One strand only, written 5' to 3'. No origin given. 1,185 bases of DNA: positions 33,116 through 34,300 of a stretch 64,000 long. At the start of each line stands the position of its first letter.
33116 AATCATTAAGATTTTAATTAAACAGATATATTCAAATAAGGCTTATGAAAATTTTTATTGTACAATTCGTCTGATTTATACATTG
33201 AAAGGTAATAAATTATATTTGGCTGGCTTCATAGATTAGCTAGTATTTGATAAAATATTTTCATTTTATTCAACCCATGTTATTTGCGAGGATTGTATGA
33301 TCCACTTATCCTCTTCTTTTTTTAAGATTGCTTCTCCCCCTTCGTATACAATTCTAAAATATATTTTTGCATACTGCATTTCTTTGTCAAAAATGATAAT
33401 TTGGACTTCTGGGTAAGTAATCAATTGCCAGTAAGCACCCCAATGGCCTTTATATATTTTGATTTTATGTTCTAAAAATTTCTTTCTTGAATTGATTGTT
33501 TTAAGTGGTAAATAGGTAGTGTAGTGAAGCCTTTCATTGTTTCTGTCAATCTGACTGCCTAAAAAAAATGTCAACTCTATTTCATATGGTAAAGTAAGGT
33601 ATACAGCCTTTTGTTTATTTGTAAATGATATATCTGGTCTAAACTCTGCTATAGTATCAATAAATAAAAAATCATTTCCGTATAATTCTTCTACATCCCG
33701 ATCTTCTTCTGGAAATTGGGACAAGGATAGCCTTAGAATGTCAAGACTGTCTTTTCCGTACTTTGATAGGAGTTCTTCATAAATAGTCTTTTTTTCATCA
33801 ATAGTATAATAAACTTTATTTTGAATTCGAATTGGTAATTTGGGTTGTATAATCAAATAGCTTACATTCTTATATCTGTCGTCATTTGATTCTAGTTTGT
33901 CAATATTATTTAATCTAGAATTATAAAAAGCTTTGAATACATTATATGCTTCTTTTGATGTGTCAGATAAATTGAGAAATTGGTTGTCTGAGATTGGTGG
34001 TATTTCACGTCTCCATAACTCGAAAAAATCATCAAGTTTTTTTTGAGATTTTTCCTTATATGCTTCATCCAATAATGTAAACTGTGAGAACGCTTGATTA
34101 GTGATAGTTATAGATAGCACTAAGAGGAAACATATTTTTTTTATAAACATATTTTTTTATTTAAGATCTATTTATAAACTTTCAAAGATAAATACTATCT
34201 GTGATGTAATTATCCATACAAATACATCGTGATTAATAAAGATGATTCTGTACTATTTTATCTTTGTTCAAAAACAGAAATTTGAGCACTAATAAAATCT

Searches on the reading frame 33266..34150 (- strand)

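Call 3: search_protein_families(library=pfam, proteins=[window:33266-34150:-], max_evalue=1)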
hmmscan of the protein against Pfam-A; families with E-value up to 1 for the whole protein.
window:33266-34150:- (294 aa): 1 family
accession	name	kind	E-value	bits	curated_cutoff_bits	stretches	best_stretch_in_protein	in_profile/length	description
PF04715.19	Anth_synt_I_N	-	0.044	14.5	23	1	85-149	20-78/140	Anthranilate synthase component I, N terminal region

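Call 58: search_protein_families(library=ncbifam, proteins=[window:33266-34150:-], max_evalue=0.01)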
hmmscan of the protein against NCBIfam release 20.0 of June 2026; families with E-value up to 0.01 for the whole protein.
window:33266-34150:- (294 aa): 0 families
